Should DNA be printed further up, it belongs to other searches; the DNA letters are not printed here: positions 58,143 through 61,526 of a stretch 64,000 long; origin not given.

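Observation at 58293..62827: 1028-aa fusion of an O-antigen-ligase/Wzy-like domain to a GT-C-like domain, followed by a second GT-C-like gene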

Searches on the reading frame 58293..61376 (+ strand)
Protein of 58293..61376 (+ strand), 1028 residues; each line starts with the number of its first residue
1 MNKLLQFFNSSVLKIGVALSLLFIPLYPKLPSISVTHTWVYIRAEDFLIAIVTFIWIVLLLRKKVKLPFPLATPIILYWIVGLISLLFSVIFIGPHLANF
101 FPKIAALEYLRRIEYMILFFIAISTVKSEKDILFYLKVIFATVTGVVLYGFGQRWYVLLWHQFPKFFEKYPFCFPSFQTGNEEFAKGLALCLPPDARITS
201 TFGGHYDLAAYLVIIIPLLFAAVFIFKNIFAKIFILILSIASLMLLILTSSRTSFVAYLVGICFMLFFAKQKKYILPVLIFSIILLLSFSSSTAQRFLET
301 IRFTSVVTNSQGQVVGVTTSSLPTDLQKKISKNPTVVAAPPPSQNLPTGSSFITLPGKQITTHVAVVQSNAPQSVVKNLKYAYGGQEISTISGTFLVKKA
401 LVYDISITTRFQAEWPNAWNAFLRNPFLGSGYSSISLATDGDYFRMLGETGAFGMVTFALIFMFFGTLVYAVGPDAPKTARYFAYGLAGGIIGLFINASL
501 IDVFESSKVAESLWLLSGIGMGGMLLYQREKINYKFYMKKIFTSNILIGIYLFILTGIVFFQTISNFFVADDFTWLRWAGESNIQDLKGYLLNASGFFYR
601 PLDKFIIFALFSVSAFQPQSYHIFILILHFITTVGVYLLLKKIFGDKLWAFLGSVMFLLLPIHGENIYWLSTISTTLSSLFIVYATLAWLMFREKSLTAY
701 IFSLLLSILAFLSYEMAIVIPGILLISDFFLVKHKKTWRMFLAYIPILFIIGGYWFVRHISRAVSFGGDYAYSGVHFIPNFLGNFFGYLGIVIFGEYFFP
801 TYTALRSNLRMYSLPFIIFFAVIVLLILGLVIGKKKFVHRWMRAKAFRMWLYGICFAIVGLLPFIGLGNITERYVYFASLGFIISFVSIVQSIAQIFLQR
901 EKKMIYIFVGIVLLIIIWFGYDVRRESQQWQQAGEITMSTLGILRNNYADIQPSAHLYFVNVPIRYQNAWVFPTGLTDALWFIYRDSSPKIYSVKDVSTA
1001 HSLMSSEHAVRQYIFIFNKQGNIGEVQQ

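Call 3: search_protein_families(library=pfam, proteins=[window:58293-61376:+], max_evalue=0.1)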
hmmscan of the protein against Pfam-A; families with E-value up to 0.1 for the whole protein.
window:58293-61376:+ (1028 aa): 2 families
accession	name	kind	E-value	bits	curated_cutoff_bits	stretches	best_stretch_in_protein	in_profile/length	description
PF14897.12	EpsG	-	0.00038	20.2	30.1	1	619-921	62-312/326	EpsG family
PF04932.20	Wzy_C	-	0.0016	18.7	31.7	2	238-301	2-66/149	O-Antigen ligase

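Call 4: search_protein_families(library=ncbifam, proteins=[window:58293-61376:+], max_evalue=0.1)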
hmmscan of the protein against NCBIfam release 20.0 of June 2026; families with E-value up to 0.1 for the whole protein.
window:58293-61376:+ (1028 aa): 1 family
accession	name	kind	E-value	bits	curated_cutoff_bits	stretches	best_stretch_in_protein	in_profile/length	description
TIGR00947.1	2A73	equivalog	1.5e-06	27.5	366.4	1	196-268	162-234/425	IctB family putative bicarbonate transporter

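Call 5: find_homologous_proteins(query=window:58293-61376:+, max_evalue=0.001)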
Query window:58293-61376:+ (1028 aa): 1401 proteins with E <= 0.001 among 8000 candidates; the best 120 are listed.
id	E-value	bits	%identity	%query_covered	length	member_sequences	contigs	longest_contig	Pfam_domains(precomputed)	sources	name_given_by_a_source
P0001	0.0e+0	2263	100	100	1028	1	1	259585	-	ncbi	-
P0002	0.0e+0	1346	60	100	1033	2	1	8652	-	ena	-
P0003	0.0e+0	1295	56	100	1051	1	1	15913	PF04932.21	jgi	jgi:hypothetical protein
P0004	0.0e+0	1284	56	100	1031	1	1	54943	-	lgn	-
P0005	0.0e+0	1240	55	100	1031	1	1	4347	-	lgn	-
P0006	0.0e+0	1236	55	100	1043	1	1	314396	-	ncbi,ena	-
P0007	0.0e+0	1198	54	100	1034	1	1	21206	PF04932.21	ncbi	-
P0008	0.0e+0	1160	54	100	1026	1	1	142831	-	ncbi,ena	-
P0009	0.0e+0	1154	51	100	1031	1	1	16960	-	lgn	-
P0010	0.0e+0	1128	52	100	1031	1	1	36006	PF04932.21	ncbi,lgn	-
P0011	0.0e+0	1123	52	100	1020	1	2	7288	PF04932.21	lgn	-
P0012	0.0e+0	1120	50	100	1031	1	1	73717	-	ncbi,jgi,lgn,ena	jgi:hypothetical protein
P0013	0.0e+0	1118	50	100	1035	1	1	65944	-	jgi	jgi:hypothetical protein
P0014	0.0e+0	1118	52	99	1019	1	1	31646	-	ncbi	-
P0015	0.0e+0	1116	51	100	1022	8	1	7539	-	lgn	-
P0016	0.0e+0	1113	52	100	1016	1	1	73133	PF04932.21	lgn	-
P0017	0.0e+0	1112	52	100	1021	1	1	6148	PF04932.21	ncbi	-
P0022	0.0e+0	1106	51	100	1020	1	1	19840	PF04932.21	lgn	-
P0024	0.0e+0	1105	50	100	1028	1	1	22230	-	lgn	-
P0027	0.0e+0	1095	50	100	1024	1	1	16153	PF04932.21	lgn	-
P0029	0.0e+0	1091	50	100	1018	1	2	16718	PF04932.21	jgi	jgi:hypothetical protein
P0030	0.0e+0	1091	51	100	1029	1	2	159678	PF04932.21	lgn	-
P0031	0.0e+0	1091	50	100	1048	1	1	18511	PF04932.21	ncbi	-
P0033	0.0e+0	1089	51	99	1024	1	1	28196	PF04932.21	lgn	-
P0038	0.0e+0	1082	50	100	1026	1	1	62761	PF04932.21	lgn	-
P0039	0.0e+0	1077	50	100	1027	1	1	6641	PF04932.21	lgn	-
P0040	0.0e+0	1076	49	100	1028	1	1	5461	-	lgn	-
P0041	0.0e+0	1076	50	100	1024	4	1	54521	PF10131.16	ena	-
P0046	0.0e+0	1069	50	100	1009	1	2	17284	PF04932.21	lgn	-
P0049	0.0e+0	1064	50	100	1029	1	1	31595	PF04932.21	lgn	-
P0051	0.0e+0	1062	49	100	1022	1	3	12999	PF04932.21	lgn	-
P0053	0.0e+0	1060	49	100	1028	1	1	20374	-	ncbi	-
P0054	0.0e+0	1059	50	100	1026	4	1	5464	PF04932.21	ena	-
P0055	0.0e+0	1055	50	100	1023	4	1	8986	PF04932.21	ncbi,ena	-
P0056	0.0e+0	1054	49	100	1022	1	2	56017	PF04932.21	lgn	-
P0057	0.0e+0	1054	49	100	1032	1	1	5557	PF04932.21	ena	-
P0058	0.0e+0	1052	49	100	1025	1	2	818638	-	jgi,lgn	jgi:hypothetical protein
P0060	0.0e+0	1052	49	100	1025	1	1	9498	PF04932.21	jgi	jgi:O-antigen ligase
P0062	0.0e+0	1051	49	100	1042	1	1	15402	PF04932.21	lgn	-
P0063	0.0e+0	1051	49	100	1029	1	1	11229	PF04932.21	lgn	-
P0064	0.0e+0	1051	49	100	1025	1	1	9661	PF04932.21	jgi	jgi:hypothetical protein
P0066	0.0e+0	1050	48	100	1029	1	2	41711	PF04932.21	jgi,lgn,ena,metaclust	metaclust:\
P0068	0.0e+0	1048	48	100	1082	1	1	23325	-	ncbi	-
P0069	0.0e+0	1048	47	100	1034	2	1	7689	PF04932.21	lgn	-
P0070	0.0e+0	1047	49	100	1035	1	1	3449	PF04932.21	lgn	-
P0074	0.0e+0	1044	48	100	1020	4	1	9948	PF04932.21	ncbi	-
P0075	0.0e+0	1043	48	100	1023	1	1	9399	PF04932.21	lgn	-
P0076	0.0e+0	1041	48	100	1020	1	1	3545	PF04932.21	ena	-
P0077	0.0e+0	1041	48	100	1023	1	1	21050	PF04932.21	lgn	-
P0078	0.0e+0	1039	49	100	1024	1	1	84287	PF04932.21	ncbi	-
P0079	0.0e+0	1039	49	100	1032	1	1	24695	PF04932.21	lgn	-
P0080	0.0e+0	1039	48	100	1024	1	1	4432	PF04932.21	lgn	-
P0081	0.0e+0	1038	48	100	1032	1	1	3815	PF04932.21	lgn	-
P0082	0.0e+0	1038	49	100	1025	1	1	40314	PF04932.21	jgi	-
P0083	0.0e+0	1038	49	100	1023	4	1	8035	PF04932.21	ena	-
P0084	0.0e+0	1036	48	100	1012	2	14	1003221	PF04932.21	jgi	jgi:hypothetical protein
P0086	0.0e+0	1033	48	100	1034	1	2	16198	PF04932.21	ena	-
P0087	0.0e+0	1032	48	100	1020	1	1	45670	PF04932.21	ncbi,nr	ncbi:MAG: O-antigen ligase family protein [Patescibacteria group bacterium]|nr:O-antigen ligase fami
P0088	0.0e+0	1032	49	100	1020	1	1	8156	PF04932.21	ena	-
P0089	0.0e+0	1031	48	100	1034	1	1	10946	PF04932.21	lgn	-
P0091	0.0e+0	1029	48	100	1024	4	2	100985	PF04932.21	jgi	jgi:hypothetical protein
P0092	0.0e+0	1029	49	100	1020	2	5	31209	PF04932.21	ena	-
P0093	0.0e+0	1028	48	100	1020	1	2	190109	PF04932.21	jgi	-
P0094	0.0e+0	1028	48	100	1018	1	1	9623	PF04932.21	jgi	jgi:hypothetical protein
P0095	0.0e+0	1027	48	100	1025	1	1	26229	PF04932.21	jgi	-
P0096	0.0e+0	1027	48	100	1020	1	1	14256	PF04932.21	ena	-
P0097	0.0e+0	1027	48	100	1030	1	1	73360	PF04932.21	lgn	-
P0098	0.0e+0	1027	47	100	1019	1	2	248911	PF04932.21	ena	-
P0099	0.0e+0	1024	48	100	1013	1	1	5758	PF04932.21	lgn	-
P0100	0.0e+0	1023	48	100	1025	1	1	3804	PF04932.21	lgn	-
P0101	0.0e+0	1022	49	100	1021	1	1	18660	PF04932.21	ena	-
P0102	0.0e+0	1021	47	100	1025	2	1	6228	PF04932.21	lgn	-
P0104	0.0e+0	1016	48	100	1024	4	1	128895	PF04932.21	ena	-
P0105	0.0e+0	1016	48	100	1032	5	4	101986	PF04932.21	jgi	-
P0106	0.0e+0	1013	47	100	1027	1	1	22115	PF04932.21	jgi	jgi:hypothetical protein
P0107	2.2e-298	1011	48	100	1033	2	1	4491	PF04932.21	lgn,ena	-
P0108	2.4e-298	1011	48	100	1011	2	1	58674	PF04932.21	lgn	-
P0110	4.3e-298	1010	47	100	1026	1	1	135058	PF04932.21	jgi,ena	-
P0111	6.2e-298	1010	48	100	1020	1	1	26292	PF04932.21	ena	-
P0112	1.0e-297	1009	49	97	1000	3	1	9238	PF04932.21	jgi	jgi:O-antigen ligase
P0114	1.8e-297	1008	47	98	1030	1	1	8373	PF04932.21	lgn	-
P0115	1.9e-297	1008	46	100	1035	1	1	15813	PF04932.21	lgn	-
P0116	3.0e-297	1007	48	100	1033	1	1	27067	PF04932.21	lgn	-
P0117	4.5e-297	1007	48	100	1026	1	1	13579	PF04932.21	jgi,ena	-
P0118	1.0e-296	1006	47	100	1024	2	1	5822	PF04932.21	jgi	-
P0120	3.9e-296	1004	47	100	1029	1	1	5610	PF04932.21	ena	-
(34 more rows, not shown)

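Call 14: search_solved_structures(query=A1, max_evalue=10, show_alignments=2)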
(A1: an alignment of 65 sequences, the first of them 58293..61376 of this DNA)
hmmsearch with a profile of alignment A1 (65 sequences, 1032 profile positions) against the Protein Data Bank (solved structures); distinct sequences matched with E-value up to 10: 0.

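Call 16: search_protein_families(library=pfam, alignment_id=A2, max_evalue=0.01)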
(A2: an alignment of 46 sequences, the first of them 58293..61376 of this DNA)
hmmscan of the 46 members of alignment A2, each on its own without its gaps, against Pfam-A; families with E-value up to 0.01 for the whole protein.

A. member 1, window:58293-61376:+ (1028 aa): 2 families
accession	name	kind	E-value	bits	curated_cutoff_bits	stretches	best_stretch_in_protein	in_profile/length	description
PF14897.12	EpsG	-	0.00038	20.2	30.1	1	619-921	62-312/326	EpsG family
PF04932.20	Wzy_C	-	0.0016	18.7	31.7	1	238-301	2-66/149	O-Antigen ligase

B. families by the number of members that match (of 46 scanned): 6 families
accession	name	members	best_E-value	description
PF04932.20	Wzy_C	38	9.9e-09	O-Antigen ligase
PF10131.15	PTPS_related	4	5.1e-07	6-pyruvoyl-tetrahydropterin synthase related domain; membrane protein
PF13231.12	PMT_2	4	1.1e-05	Dolichyl-phosphate-mannose-protein mannosyltransferase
PF14897.12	EpsG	2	0.00038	EpsG family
PF25592.1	DUF7937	1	0.00083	Domain of unknown function (DUF7937)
PF12943.12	DUF3839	1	0.0021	Protein of unknown function (DUF3839)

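Call 22: find_encoding_contigs(protein=P0001, flank=10000, max_places=2)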
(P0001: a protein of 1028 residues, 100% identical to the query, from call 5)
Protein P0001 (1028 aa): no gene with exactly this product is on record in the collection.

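Call 23: find_encoding_contigs(protein=P0084, flank=10000, max_places=2)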
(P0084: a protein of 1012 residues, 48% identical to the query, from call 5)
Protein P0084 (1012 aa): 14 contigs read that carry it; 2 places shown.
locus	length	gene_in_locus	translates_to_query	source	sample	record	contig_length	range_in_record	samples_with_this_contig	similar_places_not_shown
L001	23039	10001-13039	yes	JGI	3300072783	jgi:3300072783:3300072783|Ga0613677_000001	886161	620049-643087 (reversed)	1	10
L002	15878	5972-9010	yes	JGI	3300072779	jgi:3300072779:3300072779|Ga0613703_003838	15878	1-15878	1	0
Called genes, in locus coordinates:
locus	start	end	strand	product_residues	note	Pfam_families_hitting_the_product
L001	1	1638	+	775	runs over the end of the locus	PF09586:YfhO (weak)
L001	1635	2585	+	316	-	PF00535:Glycos_transf_2, PF13641:Glyco_tranf_2_3, PF13632:Glyco_trans_2_3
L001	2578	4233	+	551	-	PF02366:PMT, PF13231:PMT_2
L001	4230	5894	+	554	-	PF02366:PMT, PF13231:PMT_2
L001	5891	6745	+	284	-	PF00535:Glycos_transf_2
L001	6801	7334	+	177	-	PF13439:Glyco_transf_4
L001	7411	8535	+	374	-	PF13439:Glyco_transf_4 (weak), PF20706:GT4-conflict, PF00534:Glycos_transf_1, PF13692:Glyco_trans_1_4, PF13524:Glyco_trans_1_2 (weak)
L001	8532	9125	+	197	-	PF25087:GMPPB_C (faint), PF00132:Hexapep, PF14602:Hexapep_2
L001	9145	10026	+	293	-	PF00535:Glycos_transf_2, PF10111:Glyco_tranf_2_2, PF13641:Glyco_tranf_2_3, PF13632:Glyco_trans_2_3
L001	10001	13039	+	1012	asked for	PF04932:Wzy_C (weak)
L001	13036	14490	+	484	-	PF13231:PMT_2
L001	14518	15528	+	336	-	-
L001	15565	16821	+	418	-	PF13439:Glyco_transf_4 (weak), PF00534:Glycos_transf_1, PF13692:Glyco_trans_1_4, PF13524:Glyco_trans_1_2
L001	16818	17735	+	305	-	PF00535:Glycos_transf_2, PF13641:Glyco_tranf_2_3, PF13632:Glyco_trans_2_3 (weak)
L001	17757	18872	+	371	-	PF13439:Glyco_transf_4, PF20706:GT4-conflict (weak), PF00534:Glycos_transf_1, PF13692:Glyco_trans_1_4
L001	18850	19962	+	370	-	PF13439:Glyco_transf_4 (weak), PF00534:Glycos_transf_1, PF13692:Glyco_trans_1_4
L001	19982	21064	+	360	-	PF00483:NTP_transferase, PF22640:ManC_GMP_beta-helix (weak)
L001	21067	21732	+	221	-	PF02397:Bac_transf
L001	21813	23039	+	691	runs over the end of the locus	PF13196:DUF4012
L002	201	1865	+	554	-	PF02366:PMT, PF13231:PMT_2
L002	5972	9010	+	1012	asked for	PF04932:Wzy_C (weak)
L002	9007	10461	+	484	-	PF13231:PMT_2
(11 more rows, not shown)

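Call 24: predict_structure(alignment_id=A1)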
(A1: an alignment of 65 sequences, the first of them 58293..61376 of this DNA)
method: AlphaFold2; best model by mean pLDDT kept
length: 1028 residues; sequences in the alignment: 65
mean_pLDDT: 79.1   pTM: 0.78
mean pLDDT of the five models: 79.1, 79.0, 76.7, 75.3, 74.9
residues with pLDDT >= 90: 380; 70-90: 442; 50-70: 69; < 50: 137
segments of 3 or more residues with pLDDT < 50: 36-40, 173-190, 296-372, 374-376, 378-409
pLDDT, mean of each block of 10 residues (from residue 1): 84 93 82 50 80 93 88 94 91 79 84 91 93 95 92 81 73 46 35 65 80 95 93 94 88 88 95 93 82 47 33 36 38 30 28 28 31 48 45 31 41 68 84 63 83 92 95 92 96 89 81 95 91 92 92 91 85 86 82 80 90 76 94 97 92 94 91 94 96 89 96 92 92 73 89 87 67 76 86 82 77 78 82 79 80 94 85 92 92 74 74 88 90 90 83 87 85 86 82 88 76 87 82
secondary structure, 60 per line:
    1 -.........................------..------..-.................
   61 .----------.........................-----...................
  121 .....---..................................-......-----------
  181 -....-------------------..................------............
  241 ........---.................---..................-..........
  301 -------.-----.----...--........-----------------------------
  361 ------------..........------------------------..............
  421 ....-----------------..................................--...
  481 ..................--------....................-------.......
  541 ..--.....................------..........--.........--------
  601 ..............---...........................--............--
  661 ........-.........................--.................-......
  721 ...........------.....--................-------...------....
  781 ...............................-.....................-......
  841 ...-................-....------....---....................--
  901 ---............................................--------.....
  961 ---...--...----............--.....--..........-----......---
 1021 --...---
elements in order (helices of 4 or more, strands of 3 or more residues): H2-26 H44-61 H72-96 H102-125 H129-162 H164-169 H182-185 H205-222 H229-248 H252-268 H272-289 H291-300 H324-331 H373-382 H407-424 H442-475 H478-498 H507-526 H534-542 H545-565 H572-581 H584-592 H601-614 H618-644 H647-658 H661-668 H670-694 H697-713 H715-731 H738-742 H745-760 H777-811 H813-833 H835-843 H845-860 H862-865 H872-875 H879-898 H904-947 E956-960 E964-966 E969-971 H976-987 E990-994 H997-1006 E1012-1017 E1023-1025
